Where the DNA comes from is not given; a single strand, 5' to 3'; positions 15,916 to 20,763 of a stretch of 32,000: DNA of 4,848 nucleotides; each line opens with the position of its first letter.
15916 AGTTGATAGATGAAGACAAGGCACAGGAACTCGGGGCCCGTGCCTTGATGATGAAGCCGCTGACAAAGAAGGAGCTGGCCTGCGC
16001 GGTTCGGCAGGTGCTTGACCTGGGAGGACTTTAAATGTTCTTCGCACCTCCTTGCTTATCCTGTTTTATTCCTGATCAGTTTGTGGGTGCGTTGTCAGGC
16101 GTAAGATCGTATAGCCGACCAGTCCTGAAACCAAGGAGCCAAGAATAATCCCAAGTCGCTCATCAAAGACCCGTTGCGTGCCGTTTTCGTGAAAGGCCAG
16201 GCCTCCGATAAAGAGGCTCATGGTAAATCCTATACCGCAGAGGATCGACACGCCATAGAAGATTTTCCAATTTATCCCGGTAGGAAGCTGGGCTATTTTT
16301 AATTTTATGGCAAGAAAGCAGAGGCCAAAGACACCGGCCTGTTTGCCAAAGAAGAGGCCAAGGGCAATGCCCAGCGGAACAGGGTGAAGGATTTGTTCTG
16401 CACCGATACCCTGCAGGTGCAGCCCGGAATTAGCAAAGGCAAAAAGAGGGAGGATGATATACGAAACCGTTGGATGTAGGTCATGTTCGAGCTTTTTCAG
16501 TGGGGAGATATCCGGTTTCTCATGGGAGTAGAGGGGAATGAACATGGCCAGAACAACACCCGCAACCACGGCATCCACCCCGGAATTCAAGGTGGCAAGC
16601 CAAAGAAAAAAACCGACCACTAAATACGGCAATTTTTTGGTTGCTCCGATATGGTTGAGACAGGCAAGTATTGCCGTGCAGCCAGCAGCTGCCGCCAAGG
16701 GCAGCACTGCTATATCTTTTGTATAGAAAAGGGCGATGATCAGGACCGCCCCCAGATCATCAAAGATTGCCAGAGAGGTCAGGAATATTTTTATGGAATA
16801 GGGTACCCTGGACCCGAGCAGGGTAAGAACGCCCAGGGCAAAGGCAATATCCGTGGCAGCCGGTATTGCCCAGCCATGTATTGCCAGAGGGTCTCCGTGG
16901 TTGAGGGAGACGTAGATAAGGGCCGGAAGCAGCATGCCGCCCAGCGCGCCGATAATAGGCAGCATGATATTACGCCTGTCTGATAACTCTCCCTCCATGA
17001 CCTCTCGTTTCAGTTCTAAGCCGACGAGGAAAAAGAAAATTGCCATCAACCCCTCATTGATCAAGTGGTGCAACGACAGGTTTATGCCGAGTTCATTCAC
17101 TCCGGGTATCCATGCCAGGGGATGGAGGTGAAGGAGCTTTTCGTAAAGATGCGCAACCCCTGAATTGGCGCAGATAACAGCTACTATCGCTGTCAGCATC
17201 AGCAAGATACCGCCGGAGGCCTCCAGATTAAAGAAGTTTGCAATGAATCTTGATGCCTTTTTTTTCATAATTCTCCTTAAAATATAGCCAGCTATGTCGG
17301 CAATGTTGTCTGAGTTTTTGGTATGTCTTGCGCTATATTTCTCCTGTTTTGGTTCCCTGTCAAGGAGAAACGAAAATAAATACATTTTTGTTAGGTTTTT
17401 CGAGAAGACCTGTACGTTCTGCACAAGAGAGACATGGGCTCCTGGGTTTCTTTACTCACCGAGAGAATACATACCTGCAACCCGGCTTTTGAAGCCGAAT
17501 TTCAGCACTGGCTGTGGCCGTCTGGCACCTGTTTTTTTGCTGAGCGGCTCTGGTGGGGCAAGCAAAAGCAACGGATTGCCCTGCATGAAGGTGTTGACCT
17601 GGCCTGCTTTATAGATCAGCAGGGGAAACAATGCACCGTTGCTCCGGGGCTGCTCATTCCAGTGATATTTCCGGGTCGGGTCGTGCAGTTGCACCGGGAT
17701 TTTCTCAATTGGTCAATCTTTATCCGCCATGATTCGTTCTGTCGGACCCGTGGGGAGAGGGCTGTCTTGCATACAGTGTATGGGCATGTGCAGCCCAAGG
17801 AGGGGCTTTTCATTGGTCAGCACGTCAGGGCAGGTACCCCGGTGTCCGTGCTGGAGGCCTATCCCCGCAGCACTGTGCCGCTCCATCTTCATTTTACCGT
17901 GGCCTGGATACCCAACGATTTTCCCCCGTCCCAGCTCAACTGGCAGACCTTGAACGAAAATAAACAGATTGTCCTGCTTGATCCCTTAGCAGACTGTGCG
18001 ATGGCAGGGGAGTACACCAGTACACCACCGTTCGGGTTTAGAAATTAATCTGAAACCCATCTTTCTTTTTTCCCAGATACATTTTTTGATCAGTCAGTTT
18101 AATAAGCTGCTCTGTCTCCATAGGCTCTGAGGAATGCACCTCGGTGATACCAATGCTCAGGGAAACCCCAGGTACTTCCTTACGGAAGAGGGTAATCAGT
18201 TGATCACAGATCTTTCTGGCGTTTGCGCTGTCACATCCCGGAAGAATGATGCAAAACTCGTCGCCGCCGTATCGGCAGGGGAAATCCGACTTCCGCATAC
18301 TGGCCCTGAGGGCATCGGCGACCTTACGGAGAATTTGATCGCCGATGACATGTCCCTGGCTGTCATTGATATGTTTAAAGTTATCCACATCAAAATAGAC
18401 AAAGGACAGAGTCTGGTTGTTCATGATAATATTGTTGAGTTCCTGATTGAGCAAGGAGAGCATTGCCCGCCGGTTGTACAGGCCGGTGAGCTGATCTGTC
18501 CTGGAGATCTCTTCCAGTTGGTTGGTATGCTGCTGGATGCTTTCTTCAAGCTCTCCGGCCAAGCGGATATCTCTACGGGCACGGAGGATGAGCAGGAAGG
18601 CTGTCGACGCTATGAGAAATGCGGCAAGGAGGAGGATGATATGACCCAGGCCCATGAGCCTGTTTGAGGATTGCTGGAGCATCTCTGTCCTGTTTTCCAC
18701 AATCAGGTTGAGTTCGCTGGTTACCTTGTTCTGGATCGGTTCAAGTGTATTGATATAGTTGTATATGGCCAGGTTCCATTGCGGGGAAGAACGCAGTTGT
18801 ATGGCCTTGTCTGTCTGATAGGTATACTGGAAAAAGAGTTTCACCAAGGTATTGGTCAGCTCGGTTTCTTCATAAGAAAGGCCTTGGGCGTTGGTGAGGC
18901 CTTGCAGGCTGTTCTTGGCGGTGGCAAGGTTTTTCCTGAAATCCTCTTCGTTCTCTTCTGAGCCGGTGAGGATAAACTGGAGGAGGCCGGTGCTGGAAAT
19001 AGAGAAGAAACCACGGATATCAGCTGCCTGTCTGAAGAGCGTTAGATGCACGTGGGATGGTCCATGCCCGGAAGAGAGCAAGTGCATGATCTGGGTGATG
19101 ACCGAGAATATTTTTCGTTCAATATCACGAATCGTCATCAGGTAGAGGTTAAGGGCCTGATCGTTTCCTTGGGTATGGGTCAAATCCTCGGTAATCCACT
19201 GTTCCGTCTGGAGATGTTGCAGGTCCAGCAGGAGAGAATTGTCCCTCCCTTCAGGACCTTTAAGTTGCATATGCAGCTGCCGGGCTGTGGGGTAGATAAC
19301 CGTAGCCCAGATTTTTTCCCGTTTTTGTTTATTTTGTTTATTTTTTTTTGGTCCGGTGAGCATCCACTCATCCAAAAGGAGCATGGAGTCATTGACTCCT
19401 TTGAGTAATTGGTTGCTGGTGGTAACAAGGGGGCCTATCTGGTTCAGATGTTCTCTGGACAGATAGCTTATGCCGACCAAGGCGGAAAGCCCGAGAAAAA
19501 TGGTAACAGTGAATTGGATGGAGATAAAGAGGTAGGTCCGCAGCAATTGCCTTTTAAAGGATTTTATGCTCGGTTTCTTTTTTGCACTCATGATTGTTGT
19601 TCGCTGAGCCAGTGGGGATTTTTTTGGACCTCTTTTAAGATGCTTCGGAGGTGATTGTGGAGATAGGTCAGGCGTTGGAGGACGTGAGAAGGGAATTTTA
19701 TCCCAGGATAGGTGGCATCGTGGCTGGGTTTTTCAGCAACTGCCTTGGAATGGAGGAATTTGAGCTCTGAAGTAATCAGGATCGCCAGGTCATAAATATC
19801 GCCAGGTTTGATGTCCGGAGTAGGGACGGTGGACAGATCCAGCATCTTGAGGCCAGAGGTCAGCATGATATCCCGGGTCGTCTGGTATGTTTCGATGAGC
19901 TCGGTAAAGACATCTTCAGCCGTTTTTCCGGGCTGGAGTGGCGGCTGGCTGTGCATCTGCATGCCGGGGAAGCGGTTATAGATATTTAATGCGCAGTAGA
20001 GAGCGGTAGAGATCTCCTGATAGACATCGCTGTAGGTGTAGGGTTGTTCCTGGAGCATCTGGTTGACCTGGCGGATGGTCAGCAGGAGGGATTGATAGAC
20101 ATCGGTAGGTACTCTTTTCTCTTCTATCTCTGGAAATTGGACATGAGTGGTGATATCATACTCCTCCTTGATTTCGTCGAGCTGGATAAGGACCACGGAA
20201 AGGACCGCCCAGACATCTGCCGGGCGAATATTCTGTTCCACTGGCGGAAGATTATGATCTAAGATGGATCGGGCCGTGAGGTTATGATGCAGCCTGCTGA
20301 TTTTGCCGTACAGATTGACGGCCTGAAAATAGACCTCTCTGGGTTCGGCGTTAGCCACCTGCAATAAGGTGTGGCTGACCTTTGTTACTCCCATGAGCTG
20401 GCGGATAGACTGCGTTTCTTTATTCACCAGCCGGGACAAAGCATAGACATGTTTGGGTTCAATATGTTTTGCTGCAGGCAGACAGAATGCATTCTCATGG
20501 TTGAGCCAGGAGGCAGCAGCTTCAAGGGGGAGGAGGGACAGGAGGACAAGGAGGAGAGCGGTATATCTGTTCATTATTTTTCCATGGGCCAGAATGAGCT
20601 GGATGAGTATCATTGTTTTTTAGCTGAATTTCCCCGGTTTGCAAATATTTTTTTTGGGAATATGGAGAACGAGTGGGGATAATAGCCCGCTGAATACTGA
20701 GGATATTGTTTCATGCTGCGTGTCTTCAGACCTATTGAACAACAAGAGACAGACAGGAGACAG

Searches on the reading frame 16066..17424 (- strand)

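Call 7: search_protein_families(library=pfam, proteins=[window:16066-17424:-], max_evalue=0.01)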
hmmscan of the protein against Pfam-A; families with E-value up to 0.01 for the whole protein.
window:16066-17424:- (452 aa): 1 family
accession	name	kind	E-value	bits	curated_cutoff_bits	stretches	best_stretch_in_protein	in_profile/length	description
PF06965.17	Na_H_antiport_1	-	1.7e-143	478.4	23.5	1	63-441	2-374/374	Na+/H+ antiporter 1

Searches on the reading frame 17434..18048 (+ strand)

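Call 49: search_protein_families(library=pfam, proteins=[window:17434-18048:+], max_evalue=1)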
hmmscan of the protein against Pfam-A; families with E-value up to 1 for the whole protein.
window:17434-18048:+ (204 aa): 1 family
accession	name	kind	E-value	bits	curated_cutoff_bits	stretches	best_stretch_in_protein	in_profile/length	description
PF01551.29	Peptidase_M23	-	0.00017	22.2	28.7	1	64-157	5-88/96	Peptidase family M23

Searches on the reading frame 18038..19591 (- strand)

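Call 7: search_protein_families(library=pfam, proteins=[window:18038-19591:-], max_evalue=0.01)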
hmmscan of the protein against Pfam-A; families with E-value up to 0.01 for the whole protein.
window:18038-19591:- (517 aa): 2 families
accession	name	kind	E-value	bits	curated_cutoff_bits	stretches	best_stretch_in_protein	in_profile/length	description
PF00990.26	GGDEF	-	4.9e-39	134.1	23.8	1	365-510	3-157/161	Diguanylate cyclase, GGDEF domain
PF17853.6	GGDEF_2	-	0.00099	19.8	24.5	1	417-486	34-97/116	GGDEF-like domain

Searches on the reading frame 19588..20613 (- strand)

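Call 7: search_protein_families(library=pfam, proteins=[window:19588-20613:-], max_evalue=0.01)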
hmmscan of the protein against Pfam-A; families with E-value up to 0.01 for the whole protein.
window:19588-20613:- (341 aa): 0 families

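Call 49: search_protein_families(library=pfam, proteins=[window:19588-20613:-], max_evalue=1)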
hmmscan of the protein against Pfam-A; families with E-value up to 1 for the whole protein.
window:19588-20613:- (341 aa): 1 family
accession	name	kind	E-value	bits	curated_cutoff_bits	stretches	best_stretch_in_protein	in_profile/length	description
PF20302.4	HisK-N-like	-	0.084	13.5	27.8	0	310-337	85-112/132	HisK-N-like globin domain of the ASK signalosome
